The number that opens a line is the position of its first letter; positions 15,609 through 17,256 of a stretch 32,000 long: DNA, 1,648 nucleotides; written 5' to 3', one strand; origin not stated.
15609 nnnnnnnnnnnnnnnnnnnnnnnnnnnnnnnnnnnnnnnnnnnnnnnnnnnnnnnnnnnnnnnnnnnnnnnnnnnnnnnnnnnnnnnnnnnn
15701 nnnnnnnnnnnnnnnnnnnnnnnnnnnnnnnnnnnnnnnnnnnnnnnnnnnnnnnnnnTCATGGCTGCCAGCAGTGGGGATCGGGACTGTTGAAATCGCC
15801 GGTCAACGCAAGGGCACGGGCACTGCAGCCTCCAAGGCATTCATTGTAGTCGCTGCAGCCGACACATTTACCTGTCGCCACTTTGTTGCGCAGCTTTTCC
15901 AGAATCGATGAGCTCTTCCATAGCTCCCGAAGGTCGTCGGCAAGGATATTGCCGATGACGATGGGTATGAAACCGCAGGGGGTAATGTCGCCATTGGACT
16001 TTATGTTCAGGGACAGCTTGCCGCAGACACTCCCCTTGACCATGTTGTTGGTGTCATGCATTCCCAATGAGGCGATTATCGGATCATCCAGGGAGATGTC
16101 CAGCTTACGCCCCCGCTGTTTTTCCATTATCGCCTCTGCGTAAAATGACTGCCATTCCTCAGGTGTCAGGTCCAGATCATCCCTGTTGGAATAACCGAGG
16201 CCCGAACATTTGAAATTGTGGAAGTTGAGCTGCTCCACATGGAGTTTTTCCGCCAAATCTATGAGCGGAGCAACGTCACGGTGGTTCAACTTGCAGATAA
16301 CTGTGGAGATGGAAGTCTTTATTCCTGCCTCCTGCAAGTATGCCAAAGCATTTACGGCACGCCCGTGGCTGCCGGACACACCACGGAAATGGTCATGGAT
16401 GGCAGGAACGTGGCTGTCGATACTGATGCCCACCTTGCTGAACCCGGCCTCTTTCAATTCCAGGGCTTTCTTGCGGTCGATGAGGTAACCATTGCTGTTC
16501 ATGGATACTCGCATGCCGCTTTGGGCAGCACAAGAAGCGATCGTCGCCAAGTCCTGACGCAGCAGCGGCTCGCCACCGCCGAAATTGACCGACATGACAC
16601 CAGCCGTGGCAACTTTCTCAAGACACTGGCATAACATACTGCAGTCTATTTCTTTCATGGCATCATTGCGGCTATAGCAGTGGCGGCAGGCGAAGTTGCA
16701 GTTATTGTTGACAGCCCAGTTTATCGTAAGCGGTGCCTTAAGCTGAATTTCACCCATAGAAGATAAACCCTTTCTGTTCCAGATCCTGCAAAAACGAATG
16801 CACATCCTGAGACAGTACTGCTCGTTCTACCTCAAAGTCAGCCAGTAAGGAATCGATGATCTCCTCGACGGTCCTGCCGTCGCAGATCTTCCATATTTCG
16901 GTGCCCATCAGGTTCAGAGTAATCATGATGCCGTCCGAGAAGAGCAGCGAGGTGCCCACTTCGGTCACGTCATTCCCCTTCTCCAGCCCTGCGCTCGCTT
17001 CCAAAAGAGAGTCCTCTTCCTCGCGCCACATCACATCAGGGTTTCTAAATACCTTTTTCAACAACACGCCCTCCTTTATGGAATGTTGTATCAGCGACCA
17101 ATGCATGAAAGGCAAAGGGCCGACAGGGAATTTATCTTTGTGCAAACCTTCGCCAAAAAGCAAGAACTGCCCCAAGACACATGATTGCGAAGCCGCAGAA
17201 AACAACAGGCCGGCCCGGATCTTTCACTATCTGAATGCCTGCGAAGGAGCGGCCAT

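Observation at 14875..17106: PqqD-like protein, radical SAM/SPASM enzyme and a SPASM-only paralogue ('GeoRSP'-type cassette) with no visible precursor peptide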

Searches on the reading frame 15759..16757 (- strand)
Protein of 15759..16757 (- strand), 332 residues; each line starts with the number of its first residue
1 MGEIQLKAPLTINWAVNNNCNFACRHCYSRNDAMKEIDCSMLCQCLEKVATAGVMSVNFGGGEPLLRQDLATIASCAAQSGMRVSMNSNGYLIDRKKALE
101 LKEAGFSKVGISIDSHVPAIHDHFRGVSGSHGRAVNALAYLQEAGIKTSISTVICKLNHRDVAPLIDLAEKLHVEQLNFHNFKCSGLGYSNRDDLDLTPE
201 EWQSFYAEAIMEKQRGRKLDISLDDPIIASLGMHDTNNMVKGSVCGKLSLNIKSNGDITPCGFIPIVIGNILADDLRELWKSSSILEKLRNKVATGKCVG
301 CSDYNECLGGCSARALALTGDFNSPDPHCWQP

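Call 3: search_protein_families(library=ncbifam, proteins=[window:15759-16757:-], max_evalue=0.01)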
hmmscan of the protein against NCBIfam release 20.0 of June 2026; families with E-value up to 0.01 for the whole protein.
window:15759-16757:- (332 aa): 76 families (the best 25 are shown)
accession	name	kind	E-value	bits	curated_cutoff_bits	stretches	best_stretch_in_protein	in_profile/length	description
TIGR04303.1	GeoRSP_rSAM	equivalog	4.1e-208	690.4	400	1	6-330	1-325/325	GeoRSP system radical SAM/SPASM protein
TIGR04055.1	rSAM_NirJ2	equivalog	5.5e-54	183.9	500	1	12-329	2-322/326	putative heme d1 biosynthesis radical SAM protein NirJ2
TIGR04545.1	rSAM_ahbD_hemeb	equivalog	2.5e-53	181.7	500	2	12-183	2-174/339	heme b synthase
TIGR04053.2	TIGR04053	equivalog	6.8e-48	163.7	395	2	7-203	5-204/366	TIGR04053 family radical SAM/SPASM domain-containing protein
TIGR04051.1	rSAM_NirJ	equivalog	4.5e-45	154.1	515.45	2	12-220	4-217/354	heme d1 biosynthesis radical SAM protein NirJ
TIGR04347.1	pseudo_SAM_Halo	equivalog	2.2e-44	152.3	525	2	12-201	40-230/390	TIGR04347 family pseudo-SAM/SPASM protein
TIGR04546.1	rSAM_ahbC_deAc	equivalog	1.5e-43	149.1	650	2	12-214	41-243/390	12,18-didecarboxysiroheme deacetylase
TIGR03962.1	mycofact_rSAM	equivalog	7.4e-43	147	265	1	5-330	7-332/339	mycofactocin radical SAM maturase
TIGR04054.1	rSAM_NirJ1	equivalog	1.2e-40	139.3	650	2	8-213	35-239/387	putative heme d1 biosynthesis radical SAM protein NirJ1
TIGR02109.1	PQQ_syn_pqqE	equivalog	1.7e-36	125.9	381.35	1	7-330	4-331/358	pyrroloquinoline quinone biosynthesis protein PqqE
TIGR04250.1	SCM_rSAM_ScmE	equivalog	7e-36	123.9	400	1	9-328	2-344/358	SynChlorMet cassette radical SAM/SPASM protein ScmE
TIGR04251.1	SCM_rSAM_ScmF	equivalog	3.5e-34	118.7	400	1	12-329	6-339/353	SynChlorMet cassette radical SAM/SPASM protein ScmF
TIGR04340.1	rSAM_ACGX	hypoth_equivalog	4e-33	115.1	400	1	12-331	5-339/341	radical SAM/SPASM domain protein, ACGX system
NF050035.1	rSAM_WgK_link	exception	2.5e-32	112.3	650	2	7-211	6-211/367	radical SAM/SPASM peptide maturase WgkB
NF045574.1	sacti_mat_StsB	exception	8.6e-31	107.3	625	1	11-323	97-407/466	StsB family radical SAM/SPASM domain sactipeptide maturase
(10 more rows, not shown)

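Call 4: search_protein_families(library=pfam, proteins=[window:15759-16757:-], max_evalue=0.01)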
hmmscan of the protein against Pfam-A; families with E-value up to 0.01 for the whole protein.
window:15759-16757:- (332 aa): 3 families
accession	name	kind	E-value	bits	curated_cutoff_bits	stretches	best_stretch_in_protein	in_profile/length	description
PF04055.27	Radical_SAM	-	2.1e-22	80.5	29.5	1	17-168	4-165/166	Radical SAM superfamily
PF13186.11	SPASM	-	2.6e-07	31.2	21.5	1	246-301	4-66/67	Iron-sulfur cluster-binding domain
PF13353.11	Fer4_12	-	0.00033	21.4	22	1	18-96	13-97/137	4Fe-4S single cluster domain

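Call 92: search_solved_structures(query=window:15759-16757:-, max_evalue=0.00001)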
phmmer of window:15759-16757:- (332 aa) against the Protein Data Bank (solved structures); distinct sequences matched with E-value up to 0.00001: 14.
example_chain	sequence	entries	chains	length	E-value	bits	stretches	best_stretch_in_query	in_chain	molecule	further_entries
6c8v_A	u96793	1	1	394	2.9e-21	79.7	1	7-329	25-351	Coenzyme PQQ synthesis protein E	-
6efn_A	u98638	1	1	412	1.8e-15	60.6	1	5-305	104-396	Sporulation killing factor maturation protein SkfB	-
7vob_C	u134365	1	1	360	3.9e-12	49.6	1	16-179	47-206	Cytosylglucuronate decarboxylase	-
7voc_C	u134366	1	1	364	4e-12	49.6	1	16-178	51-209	Cytosylglucuronate decarboxylase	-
5v1q_A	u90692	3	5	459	5.9e-12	49.1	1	16-314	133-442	Radical SAM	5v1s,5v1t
1tv7_A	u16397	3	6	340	3.6e-09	39.9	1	12-183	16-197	Molybdenum cofactor biosynthesis protein A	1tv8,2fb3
2fb2_A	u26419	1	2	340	4.9e-09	39.5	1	14-183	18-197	Molybdenum cofactor biosynthesis protein A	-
6b4c_A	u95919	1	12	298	2.5e-06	30.5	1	7-161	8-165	Viperin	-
9dgw_A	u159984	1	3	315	2.9e-06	30.4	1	7-161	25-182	Radical SAM core domain-containing protein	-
9dfw_A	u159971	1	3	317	3e-06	30.3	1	7-161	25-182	Radical SAM core domain-containing protein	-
7n7i_A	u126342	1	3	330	3.2e-06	30.2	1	7-161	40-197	Viperin-like enzyme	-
9dfn_A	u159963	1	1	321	3.9e-06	29.9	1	8-161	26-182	Radical SAM core domain-containing protein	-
9dfu_A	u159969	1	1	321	3.9e-06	29.9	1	8-161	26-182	Radical SAM core domain-containing protein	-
8wm2_A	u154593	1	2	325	6.3e-06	29.2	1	12-115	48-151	Fe-S radical SAM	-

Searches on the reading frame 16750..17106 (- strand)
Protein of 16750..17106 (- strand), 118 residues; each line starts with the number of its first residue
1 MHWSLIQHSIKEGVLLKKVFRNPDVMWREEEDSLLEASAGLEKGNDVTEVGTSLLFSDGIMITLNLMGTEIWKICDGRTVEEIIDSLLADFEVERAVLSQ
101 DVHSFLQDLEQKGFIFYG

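Call 3: search_protein_families(library=ncbifam, proteins=[window:16750-17106:-], max_evalue=0.01)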
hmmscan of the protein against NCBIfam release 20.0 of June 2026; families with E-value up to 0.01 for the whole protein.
window:16750-17106:- (118 aa): 6 families
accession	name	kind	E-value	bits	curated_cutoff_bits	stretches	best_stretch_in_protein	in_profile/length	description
TIGR04302.1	geo_PqqD_fam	equivalog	4e-57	191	100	1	16-117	1-102/102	GeoRSP system PqqD family peptide chaperone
TIGR03859.1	PQQ_PqqD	equivalog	2.4e-10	40.1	46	1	58-115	23-80/81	pyrroloquinoline quinone biosynthesis peptide chaperone PqqD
NF033536.1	lasso_PqqD_Bac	exception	1.3e-08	34.9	80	1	63-115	33-86/88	lasso peptide biosynthesis PqqD family chaperone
NF002535.0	PRK02079.1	equivalog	5e-07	29.4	101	1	53-115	28-89/92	pyrroloquinoline quinone biosynthesis peptide chaperone PqqD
NF033530.1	lasso_PqqD_Strm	exception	7.4e-06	26.1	70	1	48-113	9-76/78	lasso peptide biosynthesis PqqD family chaperone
TIGR04248.1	SCM_PqqD_rel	equivalog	1e-05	25.6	100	1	58-114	23-80/84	SynChlorMet cassette protein ScmD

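Call 4: search_protein_families(library=pfam, proteins=[window:16750-17106:-], max_evalue=0.01)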
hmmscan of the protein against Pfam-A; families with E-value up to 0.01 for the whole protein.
window:16750-17106:- (118 aa): 1 family
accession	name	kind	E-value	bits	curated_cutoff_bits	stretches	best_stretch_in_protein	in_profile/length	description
PF05402.18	PqqD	-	1.7e-18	67.1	23.4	1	59-115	10-67/67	Coenzyme PQQ synthesis protein D (PqqD)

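Call 93: search_solved_structures(query=window:16750-17061:-, max_evalue=0.01)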
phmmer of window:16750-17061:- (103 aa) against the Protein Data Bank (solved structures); distinct sequences matched with E-value up to 0.01: 10.
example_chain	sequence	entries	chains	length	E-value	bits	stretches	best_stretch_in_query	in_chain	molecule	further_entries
6tji_A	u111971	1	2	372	1.3e-15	60.9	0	12-66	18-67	Cake10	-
6tjh_A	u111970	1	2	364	3e-15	59.8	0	20-66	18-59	Cake9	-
6tjg_A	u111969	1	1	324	1.9e-13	54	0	20-66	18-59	Cake8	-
6tjf_A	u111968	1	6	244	1.1e-09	41.9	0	19-66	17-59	Cake6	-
6tje_A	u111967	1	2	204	1.2e-07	35.4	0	20-66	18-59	Cake5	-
7awy_A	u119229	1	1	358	2.5e-07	34.4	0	33-67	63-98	Scone-R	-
5v1u_A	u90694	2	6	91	3e-06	30.9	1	41-98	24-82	TbiB1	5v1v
6tjd_A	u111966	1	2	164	1.5e-05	28.7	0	19-66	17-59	Cake4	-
9x90_B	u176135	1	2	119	0.0012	22.6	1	26-96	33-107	Lasso peptide biosynthesis PqqD family chaperone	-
6tjc_A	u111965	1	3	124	0.0026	21.5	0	19-66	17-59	Cake3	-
